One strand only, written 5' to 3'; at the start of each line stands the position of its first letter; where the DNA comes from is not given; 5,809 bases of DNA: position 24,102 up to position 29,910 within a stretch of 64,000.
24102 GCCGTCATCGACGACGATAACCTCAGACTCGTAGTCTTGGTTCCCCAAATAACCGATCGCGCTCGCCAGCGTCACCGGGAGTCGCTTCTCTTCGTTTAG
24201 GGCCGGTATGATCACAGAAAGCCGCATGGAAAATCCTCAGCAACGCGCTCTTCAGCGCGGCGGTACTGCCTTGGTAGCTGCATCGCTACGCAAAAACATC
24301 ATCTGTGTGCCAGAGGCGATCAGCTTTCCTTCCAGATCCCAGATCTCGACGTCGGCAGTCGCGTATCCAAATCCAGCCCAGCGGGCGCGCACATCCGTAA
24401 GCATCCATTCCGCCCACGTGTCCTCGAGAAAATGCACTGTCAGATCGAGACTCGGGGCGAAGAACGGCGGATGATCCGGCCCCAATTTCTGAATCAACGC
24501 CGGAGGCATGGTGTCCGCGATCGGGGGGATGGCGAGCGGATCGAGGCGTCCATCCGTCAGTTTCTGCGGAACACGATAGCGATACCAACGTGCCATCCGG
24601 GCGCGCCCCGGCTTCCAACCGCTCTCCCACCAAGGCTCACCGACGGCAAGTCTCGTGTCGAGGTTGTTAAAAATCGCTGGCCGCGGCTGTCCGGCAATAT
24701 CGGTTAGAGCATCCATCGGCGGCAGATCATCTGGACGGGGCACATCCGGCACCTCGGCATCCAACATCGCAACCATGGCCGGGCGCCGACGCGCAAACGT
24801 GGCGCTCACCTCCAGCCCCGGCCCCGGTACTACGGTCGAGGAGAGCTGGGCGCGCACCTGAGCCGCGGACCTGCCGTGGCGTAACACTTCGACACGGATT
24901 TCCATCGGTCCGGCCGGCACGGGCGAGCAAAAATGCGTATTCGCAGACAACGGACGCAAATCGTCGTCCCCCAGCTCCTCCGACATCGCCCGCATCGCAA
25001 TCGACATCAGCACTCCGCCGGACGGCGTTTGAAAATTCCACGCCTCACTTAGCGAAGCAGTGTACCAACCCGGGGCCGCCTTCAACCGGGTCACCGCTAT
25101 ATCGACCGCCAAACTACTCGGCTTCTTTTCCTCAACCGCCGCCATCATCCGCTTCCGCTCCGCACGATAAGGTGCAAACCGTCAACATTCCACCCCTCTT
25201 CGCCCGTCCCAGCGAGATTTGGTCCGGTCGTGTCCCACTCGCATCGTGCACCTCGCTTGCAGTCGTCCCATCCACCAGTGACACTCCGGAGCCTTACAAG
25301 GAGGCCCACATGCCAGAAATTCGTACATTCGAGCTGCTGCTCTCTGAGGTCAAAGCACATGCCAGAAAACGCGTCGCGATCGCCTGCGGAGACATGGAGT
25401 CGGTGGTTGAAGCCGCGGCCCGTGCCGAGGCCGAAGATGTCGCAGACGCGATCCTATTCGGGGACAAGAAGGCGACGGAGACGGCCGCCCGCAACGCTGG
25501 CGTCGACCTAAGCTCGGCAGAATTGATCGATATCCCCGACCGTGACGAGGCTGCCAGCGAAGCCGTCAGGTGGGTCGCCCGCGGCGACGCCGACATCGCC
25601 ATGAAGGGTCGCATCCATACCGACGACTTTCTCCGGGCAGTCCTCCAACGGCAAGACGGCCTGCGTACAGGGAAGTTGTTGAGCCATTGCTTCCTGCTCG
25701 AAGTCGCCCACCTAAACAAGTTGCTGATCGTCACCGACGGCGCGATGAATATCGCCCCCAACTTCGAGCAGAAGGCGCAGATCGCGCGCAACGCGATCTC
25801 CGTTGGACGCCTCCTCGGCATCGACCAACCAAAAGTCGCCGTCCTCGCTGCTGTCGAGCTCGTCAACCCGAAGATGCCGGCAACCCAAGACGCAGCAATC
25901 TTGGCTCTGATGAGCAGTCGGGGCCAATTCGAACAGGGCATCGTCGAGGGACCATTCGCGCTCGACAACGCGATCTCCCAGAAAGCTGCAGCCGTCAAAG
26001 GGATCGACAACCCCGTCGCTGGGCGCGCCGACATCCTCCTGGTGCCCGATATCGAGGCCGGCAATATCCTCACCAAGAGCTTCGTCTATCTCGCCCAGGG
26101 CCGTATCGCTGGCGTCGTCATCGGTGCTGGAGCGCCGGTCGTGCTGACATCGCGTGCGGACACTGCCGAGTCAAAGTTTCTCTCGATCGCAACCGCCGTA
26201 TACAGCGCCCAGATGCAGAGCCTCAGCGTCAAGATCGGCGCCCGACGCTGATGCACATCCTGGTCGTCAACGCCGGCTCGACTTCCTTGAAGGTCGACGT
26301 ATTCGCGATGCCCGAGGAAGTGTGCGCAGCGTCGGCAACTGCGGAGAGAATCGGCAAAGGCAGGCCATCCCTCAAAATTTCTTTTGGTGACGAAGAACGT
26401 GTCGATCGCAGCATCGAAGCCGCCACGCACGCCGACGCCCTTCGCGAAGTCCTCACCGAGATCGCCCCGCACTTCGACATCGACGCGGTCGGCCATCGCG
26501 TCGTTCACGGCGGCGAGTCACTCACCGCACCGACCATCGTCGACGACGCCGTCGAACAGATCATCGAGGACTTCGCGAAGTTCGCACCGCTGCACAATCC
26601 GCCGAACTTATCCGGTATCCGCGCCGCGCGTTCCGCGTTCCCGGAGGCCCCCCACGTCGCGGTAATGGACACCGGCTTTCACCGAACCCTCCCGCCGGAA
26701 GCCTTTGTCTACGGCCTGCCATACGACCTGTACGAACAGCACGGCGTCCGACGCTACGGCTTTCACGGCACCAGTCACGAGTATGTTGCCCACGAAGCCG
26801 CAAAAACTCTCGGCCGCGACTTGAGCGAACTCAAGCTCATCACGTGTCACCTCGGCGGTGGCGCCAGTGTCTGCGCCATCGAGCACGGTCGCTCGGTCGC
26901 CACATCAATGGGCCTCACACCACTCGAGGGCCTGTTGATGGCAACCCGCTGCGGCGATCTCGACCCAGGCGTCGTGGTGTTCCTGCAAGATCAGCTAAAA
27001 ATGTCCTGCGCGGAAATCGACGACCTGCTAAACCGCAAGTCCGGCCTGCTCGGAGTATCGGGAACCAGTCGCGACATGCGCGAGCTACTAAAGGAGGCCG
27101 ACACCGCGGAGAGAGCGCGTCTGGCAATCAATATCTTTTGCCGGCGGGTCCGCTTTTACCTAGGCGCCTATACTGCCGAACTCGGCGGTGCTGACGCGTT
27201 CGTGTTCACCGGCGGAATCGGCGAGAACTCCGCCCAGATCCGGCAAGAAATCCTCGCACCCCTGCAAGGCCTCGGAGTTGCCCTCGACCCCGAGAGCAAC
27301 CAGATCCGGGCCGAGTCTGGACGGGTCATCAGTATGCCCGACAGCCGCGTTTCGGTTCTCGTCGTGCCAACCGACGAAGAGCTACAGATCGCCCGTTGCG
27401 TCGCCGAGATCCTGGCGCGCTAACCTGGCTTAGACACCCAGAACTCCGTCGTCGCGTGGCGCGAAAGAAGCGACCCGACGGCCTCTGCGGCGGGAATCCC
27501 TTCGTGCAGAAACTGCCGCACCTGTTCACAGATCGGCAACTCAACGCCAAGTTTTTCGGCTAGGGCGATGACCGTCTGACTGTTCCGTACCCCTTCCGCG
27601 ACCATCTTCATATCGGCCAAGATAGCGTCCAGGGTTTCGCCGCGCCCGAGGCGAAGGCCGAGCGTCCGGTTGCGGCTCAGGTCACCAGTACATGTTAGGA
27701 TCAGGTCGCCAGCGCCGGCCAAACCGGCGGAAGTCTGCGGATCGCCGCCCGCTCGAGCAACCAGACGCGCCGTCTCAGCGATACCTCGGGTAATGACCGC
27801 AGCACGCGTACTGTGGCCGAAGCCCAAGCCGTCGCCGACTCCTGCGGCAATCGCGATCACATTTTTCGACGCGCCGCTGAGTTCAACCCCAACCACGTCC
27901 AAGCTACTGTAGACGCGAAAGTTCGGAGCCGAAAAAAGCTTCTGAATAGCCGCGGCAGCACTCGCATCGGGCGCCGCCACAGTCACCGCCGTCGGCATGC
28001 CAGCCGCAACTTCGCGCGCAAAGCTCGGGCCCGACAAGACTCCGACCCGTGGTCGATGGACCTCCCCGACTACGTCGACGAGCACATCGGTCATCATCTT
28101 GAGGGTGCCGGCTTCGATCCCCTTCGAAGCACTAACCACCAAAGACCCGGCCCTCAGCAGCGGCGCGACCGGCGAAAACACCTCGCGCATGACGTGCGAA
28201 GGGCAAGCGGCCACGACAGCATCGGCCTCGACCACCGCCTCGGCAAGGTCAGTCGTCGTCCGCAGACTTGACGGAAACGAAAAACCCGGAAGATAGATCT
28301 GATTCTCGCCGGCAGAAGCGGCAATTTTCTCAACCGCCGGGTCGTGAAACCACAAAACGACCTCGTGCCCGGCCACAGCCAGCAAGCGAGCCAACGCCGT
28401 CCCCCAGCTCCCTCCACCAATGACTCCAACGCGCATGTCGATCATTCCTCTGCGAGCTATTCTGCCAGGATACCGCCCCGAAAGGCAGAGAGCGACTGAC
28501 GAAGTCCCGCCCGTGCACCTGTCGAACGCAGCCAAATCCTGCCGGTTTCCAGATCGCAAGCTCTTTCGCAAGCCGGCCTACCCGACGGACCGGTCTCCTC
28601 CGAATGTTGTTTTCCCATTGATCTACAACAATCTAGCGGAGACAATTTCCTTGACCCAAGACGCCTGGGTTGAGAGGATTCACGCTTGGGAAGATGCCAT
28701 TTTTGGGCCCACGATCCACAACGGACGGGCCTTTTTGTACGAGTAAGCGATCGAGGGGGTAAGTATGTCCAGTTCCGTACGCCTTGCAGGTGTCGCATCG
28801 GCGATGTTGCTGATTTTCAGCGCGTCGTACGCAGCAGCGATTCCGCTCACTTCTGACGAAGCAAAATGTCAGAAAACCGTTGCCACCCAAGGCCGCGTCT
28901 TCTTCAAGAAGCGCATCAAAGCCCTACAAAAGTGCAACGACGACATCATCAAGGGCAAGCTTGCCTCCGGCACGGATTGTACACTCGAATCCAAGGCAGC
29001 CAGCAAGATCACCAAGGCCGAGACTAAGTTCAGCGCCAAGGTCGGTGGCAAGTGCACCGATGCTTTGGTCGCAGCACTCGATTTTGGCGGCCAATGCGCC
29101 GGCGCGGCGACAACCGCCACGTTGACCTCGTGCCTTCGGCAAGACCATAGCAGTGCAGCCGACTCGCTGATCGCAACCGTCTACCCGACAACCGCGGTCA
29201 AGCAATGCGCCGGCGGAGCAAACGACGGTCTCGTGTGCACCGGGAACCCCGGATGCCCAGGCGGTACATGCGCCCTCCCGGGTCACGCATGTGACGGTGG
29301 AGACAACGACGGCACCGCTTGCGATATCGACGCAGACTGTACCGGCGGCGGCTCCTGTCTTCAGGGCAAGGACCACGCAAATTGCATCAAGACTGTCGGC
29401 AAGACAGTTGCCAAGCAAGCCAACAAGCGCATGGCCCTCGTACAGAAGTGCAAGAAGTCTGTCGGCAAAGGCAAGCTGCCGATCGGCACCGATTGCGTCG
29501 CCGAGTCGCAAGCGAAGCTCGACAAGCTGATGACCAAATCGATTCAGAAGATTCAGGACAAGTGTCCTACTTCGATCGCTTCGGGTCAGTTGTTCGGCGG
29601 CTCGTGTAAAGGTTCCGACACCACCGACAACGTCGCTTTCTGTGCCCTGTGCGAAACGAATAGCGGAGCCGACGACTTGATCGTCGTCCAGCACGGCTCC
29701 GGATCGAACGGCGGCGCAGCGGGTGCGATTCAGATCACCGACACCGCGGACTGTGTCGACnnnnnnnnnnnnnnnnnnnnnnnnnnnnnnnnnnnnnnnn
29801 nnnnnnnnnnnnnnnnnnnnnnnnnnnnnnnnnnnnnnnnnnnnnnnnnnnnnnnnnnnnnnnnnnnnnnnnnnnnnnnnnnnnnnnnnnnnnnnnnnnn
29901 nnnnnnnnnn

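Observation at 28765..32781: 1338-aa secreted protein combining duplicated Cys/Lys-rich modules, a carboxypeptidase-regulatory-like domain and an extracellular PHP domain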

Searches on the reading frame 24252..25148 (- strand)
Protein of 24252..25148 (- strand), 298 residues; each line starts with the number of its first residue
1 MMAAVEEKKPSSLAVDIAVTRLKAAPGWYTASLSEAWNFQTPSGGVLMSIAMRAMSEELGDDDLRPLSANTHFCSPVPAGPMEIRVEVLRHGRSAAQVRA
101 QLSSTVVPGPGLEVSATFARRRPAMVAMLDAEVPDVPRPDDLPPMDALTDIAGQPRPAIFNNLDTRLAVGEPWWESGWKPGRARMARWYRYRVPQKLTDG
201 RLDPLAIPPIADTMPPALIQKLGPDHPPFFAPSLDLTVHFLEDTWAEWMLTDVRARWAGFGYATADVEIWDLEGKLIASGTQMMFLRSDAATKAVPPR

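Call 11: search_protein_families(library=pfam, proteins=[window:24252-25148:-], max_evalue=0.001)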
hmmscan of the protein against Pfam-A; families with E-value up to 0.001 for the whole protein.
window:24252-25148:- (298 aa): 2 families
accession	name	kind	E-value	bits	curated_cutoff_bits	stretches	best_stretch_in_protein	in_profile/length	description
PF20789.3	4HBT_3C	-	2.7e-25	89.6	24.1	1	139-285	1-139/140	Acyl-CoA thioesterase C-terminal domain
PF13622.12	4HBT_3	-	5.1e-18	65.5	24.3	1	34-118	2-82/83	Acyl-CoA thioesterase N-terminal domain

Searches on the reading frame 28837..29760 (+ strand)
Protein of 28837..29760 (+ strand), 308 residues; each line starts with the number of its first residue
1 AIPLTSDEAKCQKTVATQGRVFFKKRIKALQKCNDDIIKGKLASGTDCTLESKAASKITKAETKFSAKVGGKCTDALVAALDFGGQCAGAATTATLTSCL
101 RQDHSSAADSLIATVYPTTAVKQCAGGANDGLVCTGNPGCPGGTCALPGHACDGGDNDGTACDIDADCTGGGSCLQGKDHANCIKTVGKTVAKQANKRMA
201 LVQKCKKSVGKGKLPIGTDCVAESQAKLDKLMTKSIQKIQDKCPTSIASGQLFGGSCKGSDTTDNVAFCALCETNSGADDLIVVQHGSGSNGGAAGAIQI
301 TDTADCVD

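Call 40: predict_structure(alignment_id=A2)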
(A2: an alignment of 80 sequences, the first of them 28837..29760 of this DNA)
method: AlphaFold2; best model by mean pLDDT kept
length: 308 residues; sequences in the alignment: 80
mean_pLDDT: 93.5   pTM: 0.88
mean pLDDT of the five models: 93.5, 93.1, 93.0, 92.9, 92.2
residues with pLDDT >= 90: 273; 70-90: 21; 50-70: 8; < 50: 6
segments of 3 or more residues with pLDDT < 50: 290-295
pLDDT, mean of each block of 10 residues (from residue 1): 87 98 98 97 95 98 98 97 93 98 98 94 95 96 96 97 95 96 97 98 95 92 98 98 94 90 96 97 83 54 75
secondary structure, 60 per line:
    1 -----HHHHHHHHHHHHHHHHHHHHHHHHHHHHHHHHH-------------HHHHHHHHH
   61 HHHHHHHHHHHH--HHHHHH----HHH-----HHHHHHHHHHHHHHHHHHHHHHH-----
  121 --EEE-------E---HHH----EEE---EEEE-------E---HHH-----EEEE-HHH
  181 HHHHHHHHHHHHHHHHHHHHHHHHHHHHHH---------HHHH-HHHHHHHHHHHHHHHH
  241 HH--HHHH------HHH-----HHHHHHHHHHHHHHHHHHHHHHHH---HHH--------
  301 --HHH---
elements in order: H6-38 H52-72 H75-80 H93-115 E123-125 E144-146 E150-153 E173-176 H178-210 H220-223 H225-242 H245-248 H263-286
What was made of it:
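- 29197..29364 (+): Cys-rich linker (residues 145-200): 8 Cys in two short β-hairpin knots, lineage-variable. AF2 shows short strands (call 40).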

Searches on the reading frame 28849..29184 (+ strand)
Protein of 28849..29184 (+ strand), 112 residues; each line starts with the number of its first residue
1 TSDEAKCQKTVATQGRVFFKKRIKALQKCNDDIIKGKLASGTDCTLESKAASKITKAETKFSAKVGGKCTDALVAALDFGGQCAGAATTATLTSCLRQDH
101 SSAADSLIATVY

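Call 37: find_homologous_proteins(query=window:28849-29184:+, max_evalue=0.001)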
Query window:28849-29184:+ (112 aa): 1 proteins with E <= 0.001 among 23 candidates.
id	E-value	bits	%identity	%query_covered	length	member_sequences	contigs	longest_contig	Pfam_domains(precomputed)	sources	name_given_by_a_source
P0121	2.5e-39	151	66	98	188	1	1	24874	-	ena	-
